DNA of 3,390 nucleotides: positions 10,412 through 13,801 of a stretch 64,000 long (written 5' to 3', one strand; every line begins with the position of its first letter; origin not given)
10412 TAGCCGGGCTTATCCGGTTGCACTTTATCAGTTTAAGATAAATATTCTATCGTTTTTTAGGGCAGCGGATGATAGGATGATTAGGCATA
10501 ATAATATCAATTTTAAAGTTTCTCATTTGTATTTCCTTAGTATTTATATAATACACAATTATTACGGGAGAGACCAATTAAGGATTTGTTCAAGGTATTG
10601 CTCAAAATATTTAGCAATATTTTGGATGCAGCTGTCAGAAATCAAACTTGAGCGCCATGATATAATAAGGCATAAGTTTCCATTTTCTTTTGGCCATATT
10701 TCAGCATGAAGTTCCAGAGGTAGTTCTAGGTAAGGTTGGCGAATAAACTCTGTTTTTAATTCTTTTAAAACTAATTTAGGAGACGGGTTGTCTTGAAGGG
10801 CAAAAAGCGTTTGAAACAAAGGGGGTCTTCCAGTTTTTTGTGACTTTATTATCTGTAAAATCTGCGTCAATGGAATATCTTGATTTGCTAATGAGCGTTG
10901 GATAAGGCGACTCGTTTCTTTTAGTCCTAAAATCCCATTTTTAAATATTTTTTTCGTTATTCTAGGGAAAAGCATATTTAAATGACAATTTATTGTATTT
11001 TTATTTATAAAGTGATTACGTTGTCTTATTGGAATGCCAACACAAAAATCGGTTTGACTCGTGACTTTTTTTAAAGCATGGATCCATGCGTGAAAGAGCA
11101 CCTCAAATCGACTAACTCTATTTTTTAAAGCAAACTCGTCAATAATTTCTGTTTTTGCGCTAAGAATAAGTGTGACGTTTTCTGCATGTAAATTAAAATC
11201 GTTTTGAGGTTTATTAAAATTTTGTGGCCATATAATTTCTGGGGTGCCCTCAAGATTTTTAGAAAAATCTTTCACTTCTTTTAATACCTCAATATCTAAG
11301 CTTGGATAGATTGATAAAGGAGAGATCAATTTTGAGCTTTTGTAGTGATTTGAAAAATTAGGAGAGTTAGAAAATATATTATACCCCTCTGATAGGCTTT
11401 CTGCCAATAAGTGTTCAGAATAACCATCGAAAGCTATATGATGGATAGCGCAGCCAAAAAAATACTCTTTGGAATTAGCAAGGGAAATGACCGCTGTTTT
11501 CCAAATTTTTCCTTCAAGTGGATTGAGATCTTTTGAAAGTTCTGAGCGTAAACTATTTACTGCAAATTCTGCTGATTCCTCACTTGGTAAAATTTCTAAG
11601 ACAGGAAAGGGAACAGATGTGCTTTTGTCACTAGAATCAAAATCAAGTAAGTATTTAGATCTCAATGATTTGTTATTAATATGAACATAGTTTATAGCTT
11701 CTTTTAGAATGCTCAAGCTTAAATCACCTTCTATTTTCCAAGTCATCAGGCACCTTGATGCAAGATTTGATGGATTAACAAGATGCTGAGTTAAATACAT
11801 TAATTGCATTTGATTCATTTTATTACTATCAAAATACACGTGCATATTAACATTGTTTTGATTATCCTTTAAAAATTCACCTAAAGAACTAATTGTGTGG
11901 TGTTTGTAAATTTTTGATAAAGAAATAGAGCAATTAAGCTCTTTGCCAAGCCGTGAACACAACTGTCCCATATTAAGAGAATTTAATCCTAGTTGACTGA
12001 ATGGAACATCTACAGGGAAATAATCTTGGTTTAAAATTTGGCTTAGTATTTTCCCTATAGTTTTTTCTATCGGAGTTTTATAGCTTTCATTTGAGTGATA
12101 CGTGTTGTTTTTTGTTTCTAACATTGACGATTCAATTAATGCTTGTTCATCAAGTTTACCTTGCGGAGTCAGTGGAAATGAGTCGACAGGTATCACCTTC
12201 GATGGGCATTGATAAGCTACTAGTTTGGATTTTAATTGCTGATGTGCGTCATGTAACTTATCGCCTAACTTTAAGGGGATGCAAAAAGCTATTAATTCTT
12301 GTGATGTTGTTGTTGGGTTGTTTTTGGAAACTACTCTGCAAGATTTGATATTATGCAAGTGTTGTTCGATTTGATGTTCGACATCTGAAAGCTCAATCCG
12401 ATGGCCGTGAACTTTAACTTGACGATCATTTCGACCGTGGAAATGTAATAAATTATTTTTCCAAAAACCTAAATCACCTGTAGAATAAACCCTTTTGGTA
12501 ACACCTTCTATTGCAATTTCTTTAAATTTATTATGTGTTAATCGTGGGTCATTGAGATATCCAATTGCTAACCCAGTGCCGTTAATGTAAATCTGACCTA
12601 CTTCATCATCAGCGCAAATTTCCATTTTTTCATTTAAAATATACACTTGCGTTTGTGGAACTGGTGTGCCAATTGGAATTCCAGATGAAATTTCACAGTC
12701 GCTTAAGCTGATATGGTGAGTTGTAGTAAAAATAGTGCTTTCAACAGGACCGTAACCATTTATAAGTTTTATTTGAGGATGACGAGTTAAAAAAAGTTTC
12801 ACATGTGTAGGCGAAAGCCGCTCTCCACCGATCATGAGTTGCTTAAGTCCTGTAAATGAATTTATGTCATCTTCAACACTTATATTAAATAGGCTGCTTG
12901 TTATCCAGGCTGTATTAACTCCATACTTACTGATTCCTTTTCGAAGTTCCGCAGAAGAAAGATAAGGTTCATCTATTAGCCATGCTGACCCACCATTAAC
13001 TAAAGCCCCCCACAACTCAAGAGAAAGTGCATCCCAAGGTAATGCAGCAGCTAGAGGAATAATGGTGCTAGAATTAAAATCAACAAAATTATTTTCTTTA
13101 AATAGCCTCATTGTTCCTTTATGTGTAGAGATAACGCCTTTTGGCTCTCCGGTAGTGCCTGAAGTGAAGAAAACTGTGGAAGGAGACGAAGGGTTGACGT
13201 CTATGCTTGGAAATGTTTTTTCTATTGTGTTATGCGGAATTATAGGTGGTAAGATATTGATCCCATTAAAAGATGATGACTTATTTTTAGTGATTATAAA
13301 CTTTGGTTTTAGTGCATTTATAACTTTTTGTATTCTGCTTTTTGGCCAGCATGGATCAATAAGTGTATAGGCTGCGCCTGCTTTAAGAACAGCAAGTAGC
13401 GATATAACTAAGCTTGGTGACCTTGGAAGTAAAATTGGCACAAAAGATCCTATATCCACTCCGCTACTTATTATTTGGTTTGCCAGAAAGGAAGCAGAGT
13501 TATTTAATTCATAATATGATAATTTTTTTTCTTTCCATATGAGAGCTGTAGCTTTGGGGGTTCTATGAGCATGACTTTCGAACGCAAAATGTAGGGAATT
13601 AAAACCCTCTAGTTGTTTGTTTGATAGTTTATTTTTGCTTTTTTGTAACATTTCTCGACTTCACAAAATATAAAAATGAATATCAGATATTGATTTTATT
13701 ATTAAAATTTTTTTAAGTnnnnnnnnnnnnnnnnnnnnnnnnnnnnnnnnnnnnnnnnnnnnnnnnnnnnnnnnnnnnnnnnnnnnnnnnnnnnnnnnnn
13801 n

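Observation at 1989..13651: Non-canonical assembly-line logic: A-T-C NRPS ending in a condensation domain plus a KS-AT-T PKS with an NRPS-style carrier, and no TE or reductase release domain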

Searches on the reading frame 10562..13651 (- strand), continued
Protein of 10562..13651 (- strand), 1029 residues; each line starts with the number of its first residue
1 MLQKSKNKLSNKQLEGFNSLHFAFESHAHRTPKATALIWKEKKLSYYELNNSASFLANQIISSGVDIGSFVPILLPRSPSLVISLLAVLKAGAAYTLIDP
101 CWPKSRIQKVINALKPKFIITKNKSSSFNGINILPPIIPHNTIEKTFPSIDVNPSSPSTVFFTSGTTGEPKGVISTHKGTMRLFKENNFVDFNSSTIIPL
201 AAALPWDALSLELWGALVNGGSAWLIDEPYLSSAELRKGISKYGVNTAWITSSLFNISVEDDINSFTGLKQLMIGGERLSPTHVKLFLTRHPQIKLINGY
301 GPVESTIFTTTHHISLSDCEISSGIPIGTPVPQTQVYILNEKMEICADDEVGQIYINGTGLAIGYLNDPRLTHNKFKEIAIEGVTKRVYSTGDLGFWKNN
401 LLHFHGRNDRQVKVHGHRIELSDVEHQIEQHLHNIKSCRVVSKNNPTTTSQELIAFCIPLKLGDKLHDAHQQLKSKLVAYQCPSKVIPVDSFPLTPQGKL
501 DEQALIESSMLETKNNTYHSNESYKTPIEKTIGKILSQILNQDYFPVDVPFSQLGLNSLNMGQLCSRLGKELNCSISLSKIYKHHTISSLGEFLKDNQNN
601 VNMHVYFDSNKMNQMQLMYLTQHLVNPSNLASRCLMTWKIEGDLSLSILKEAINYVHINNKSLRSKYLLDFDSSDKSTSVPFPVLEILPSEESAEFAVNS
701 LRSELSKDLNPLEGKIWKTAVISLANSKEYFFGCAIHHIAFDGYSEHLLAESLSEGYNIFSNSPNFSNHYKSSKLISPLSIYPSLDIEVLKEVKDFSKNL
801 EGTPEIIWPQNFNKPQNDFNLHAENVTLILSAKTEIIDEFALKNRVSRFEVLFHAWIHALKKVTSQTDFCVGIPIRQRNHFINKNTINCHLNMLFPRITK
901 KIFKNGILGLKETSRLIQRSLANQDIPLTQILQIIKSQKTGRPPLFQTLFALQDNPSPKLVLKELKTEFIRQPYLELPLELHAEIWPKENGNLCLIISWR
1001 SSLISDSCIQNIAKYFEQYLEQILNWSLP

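Call 60: search_solved_structures(query=L009:11914-12657:+, max_evalue=0.001)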
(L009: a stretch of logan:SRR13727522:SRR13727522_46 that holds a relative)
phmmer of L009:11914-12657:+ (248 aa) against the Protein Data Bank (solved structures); distinct sequences matched with E-value up to 0.001: 14.
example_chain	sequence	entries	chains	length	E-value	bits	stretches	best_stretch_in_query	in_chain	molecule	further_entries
3fla_A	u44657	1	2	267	2e-37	132.2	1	3-228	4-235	RifR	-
3flb_A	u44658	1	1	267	5.2e-37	130.8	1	3-228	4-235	RifR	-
9pc6_A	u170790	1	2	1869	8.5e-36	126.9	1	3-228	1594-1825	6-deoxyerythronolide-B synthase,RifR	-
4xjv_A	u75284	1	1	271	1.5e-33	119.5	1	15-237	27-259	S-acyl fatty acid synthase thioesterase, medium chain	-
6vap_A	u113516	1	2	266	2.8e-32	115.3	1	4-225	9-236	Thioesterase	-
3qmw_A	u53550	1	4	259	4.7e-26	94.9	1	19-229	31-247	Thioesterase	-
3qmv_A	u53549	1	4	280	6.1e-26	94.6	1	19-229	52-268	Thioesterase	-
7e3z_A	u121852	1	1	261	4.6e-25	91.7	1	20-224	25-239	thioesterase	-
6ba8_A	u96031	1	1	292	1.2e-22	83.8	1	15-226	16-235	Iron aquisition yersiniabactin synthesis enzyme, YbtT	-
6ba9_A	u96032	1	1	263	2.3e-22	82.9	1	15-226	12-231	Iron aquisition yersiniabactin synthesis enzyme, YbtT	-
6fvj_A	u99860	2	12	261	8.3e-21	77.8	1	20-233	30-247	Thioesterase | Probable thioesterase TesA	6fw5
2k2q_B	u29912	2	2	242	2e-16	63.4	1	15-227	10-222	Surfactin synthetase thioesterase subunit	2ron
5ugz_A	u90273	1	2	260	6.1e-13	52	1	18-224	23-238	Putative thioesterase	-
6n8e_A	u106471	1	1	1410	0.0001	25.1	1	18-118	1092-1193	holo-ObiF1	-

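Call 69: find_encoding_contigs(protein=P0341, flank=10000, max_places=1)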
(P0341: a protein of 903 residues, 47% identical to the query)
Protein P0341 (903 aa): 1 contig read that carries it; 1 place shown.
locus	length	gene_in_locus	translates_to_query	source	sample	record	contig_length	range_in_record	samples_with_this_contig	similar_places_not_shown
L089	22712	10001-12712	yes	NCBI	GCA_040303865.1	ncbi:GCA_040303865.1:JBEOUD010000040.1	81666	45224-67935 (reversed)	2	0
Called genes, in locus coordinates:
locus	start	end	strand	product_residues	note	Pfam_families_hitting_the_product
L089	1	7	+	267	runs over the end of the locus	PF13385:Laminin_G_3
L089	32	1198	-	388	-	PF00067:p450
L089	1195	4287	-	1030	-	PF00501:AMP-binding, PF00550:PP-binding, PF00668:Condensation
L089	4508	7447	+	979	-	PF00109:ketoacyl-synt, PF02801:Ketoacyl-synt_C, PF16197:KAsynt_C_assoc, PF22336:RhiE-like_linker, PF22621:CurL-like_PKS_C, PF00698:Acyl_transf_1, PF00550:PP-binding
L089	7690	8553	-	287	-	PF00459:Inositol_P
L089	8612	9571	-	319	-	PF00296:Bac_luciferase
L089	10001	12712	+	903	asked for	PF00501:AMP-binding, PF13193:AMP-binding_C, PF00550:PP-binding, PF00975:Thioesterase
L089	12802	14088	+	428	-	PF00202:Aminotran_3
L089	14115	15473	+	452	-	PF02885:Glycos_trans_3N, PF00591:Glycos_transf_3, PF07831:PYNP_C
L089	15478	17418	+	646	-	PF02668:TauD, PF20434:BD-FAE, PF07859:Abhydrolase_3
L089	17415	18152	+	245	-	PF00106:adh_short, PF01370:Epimerase (weak), PF08659:KR, PF13561:adh_short_C2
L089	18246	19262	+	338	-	PF13439:Glyco_transf_4, PF00534:Glycos_transf_1, PF13692:Glyco_trans_1_4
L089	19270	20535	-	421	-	PF05977:MFS_3, PF07690:MFS_1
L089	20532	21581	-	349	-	PF13439:Glyco_transf_4, PF13579:Glyco_trans_4_4, PF00534:Glycos_transf_1, PF13692:Glyco_trans_1_4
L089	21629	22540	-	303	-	PF02668:TauD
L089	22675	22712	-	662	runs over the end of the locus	PF00009:GTP_EFTU, PF22042:EF-G_D2 (weak), PF14492:EFG_III, PF03764:EFG_IV, PF00679:EFG_C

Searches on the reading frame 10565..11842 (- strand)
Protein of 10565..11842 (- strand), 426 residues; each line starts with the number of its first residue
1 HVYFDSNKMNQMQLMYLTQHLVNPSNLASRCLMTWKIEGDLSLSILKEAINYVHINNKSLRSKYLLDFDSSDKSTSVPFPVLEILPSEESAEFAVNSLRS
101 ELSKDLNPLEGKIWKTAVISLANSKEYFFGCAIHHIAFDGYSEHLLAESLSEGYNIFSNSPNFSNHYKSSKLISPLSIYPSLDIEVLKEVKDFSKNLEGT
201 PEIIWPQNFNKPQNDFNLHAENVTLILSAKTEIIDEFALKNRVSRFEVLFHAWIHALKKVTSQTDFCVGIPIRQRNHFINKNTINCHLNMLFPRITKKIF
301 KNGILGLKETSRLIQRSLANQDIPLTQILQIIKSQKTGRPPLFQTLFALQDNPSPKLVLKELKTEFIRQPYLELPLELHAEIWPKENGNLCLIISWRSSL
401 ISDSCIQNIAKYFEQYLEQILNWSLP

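Call 46: search_solved_structures(query=window:10565-11842:-, max_evalue=0.001)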
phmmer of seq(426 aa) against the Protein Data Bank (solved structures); distinct sequences matched with E-value up to 0.001: 9.
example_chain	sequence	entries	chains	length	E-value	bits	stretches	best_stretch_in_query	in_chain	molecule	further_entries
5u89_A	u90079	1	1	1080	4.3e-12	49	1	127-420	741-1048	Amino acid adenylation domain protein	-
2jgp_A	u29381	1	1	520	6.6e-09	38.5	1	31-362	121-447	TYROCIDINE SYNTHETASE 3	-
6p1j_A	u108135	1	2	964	1.3e-08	37.5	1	39-416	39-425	Txo2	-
6mfx_A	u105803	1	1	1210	5.4e-08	35.5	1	41-420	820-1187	Linear gramicidin synthase subunit A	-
6mfw_A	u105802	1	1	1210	5.7e-08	35.4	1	42-420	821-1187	Linear gramicidin synthase subunit A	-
6oyf_A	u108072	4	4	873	6.7e-08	35.1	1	39-417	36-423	Txo1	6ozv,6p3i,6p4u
9x29_A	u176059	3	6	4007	4.4e-06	29.2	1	9-415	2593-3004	PKS-NRPS hybrid synthetase psoA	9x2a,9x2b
9x2c_A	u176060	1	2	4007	6.4e-06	28.6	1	9-415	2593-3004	PKS-NRPS hybrid synthetase psoA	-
7c1h_A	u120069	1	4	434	0.00099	21.4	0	17-156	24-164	Non-ribosomal peptide synthetase modules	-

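Call 67: search_protein_representatives(protein=window:10565-11842:-)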
Query: 426 residues. Proteins with E-value up to 0.001 (for the whole library): 23446; up to 1e-10: 8024; up to 1e-30: 738. The best 150 are listed.
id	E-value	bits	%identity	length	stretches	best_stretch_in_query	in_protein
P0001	2.9e-282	952.0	100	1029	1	1-426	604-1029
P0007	9.3e-103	360.8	44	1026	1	3-423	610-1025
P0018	2.6e-87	309.9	42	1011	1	6-419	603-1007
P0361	3.7e-87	309.4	41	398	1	15-418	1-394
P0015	3.4e-86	306.3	39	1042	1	9-422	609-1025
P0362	1.7e-83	297.3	22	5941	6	11-414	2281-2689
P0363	2.2e-83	297.0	41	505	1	7-419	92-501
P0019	7.1e-80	285.4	39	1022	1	10-415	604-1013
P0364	8.9e-80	285.1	42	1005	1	8-419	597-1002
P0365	1.9e-77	277.5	37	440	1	9-417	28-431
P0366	1.9e-73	264.3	24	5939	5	31-420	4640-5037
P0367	5.5e-72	259.4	22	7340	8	20-422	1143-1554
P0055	1.5e-71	258.0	36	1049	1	9-417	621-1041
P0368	1.0e-70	255.3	36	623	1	9-411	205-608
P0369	4.9e-70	253.0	23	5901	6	33-419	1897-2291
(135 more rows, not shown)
